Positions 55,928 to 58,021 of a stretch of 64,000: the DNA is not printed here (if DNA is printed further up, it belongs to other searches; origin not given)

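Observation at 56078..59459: Two-gene module: UG/Abi-type reverse transcriptase plus a large protein with an Mrr-like nuclease N-terminus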

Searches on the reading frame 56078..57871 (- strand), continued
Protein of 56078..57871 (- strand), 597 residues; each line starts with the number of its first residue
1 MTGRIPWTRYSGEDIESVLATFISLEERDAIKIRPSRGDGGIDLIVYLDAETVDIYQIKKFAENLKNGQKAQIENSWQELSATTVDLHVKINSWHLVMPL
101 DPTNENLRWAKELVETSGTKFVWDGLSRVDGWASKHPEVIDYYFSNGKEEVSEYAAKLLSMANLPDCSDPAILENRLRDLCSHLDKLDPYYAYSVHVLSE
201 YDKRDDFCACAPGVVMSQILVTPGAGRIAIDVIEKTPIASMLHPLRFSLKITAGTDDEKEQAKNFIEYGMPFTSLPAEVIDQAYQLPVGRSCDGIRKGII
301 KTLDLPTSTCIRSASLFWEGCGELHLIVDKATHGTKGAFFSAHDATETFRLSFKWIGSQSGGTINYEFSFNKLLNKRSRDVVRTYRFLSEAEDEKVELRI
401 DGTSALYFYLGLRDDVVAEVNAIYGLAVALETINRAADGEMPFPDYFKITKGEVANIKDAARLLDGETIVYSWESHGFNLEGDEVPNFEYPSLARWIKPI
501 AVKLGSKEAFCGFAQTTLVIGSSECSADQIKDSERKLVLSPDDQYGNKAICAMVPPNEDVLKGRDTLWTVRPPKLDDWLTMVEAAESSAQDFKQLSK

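Call 87: get_annotated_region(hit=H5, flank=5000)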
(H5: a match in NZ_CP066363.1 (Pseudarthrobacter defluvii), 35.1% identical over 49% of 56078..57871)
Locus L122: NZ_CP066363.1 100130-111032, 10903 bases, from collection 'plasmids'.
description: Pseudarthrobacter defluvii strain E5 plasmid pA, complete sequence
organism: Pseudarthrobacter defluvii (NCBI taxid 410837)
taxonomy: Bacteria; Actinomycetota; Actinomycetes; Micrococcales; Micrococcaceae; Pseudarthrobacter; Pseudarthrobacter defluvii
host: -; source: cell culture,sediment; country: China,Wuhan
typing (MOB-suite, as given by PLSDB): conjugative; relaxase MOBP; mating-pair formation MPF_T
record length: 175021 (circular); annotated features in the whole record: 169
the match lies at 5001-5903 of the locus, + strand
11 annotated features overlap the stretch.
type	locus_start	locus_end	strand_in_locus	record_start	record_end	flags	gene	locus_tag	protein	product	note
CDS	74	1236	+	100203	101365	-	-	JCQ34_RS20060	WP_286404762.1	IS3 family transposase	-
CDS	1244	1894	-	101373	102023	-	-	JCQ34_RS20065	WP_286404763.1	hypothetical protein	-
CDS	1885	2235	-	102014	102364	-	-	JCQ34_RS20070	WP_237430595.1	NADH-quinone oxidoreductase subunit A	-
CDS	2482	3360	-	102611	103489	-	-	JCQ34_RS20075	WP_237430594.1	potassium channel family protein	GO:0034220 - monoatomic ion transmembrane transport [Evidence IEA]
CDS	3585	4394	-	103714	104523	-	-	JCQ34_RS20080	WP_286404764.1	hypothetical protein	-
CDS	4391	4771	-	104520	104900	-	-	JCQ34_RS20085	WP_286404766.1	hypothetical protein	-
CDS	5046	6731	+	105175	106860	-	-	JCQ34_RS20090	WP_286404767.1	hypothetical protein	-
CDS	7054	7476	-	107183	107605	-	-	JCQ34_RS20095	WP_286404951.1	DUF4913 domain-containing protein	-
CDS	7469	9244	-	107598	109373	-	-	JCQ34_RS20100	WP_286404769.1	type IV secretory system conjugative DNA transfer family protein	-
CDS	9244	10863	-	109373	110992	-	-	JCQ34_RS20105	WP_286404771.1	DUF87 domain-containing protein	-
CDS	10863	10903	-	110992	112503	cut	-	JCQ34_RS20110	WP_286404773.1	SCO6880 family protein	-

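Call 88: get_annotated_region(hit=H2, flank=5000)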
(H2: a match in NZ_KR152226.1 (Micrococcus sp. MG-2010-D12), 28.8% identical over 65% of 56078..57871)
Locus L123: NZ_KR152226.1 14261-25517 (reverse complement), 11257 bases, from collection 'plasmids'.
description: Micrococcus sp. MG-2010-D12 plasmid pJD12, complete sequence
organism: Micrococcus sp. MG-2010-D12 (NCBI taxid 936902)
taxonomy: Bacteria; Actinomycetota; Actinomycetes; Micrococcales; Micrococcaceae; Micrococcus; Micrococcus sp. MG-2010-D12
host: -; source: cell culture,saline lake; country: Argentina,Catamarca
typing (MOB-suite, as given by PLSDB): non-mobilizable; replicon rep_cluster_635
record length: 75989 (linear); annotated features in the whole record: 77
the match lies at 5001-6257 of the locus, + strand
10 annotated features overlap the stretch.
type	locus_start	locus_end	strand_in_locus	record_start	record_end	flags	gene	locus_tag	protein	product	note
CDS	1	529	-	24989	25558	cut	-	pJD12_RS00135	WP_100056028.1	TetR/AcrR family transcriptional regulator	-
CDS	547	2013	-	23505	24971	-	-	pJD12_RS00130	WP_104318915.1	MFS transporter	GO:0055085 - transmembrane transport [Evidence IEA]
CDS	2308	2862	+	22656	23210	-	-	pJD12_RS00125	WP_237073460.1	recombinase family protein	GO:0006310 - DNA recombination [Evidence IEA]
CDS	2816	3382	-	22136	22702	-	-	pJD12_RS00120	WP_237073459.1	alpha/beta fold hydrolase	-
CDS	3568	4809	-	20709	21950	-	-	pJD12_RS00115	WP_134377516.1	hypothetical protein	-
CDS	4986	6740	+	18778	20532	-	-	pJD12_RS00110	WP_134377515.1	hypothetical protein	-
CDS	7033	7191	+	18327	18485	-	-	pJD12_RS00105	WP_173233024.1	hypothetical protein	-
CDS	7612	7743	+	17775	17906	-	-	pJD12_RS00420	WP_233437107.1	helix-turn-helix domain-containing protein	-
CDS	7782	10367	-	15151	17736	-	-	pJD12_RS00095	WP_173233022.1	DEAD/DEAH box helicase family protein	-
CDS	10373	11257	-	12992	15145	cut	-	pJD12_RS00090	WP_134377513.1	DNA methyltransferase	GO:0006306 - DNA methylation [Evidence IEA]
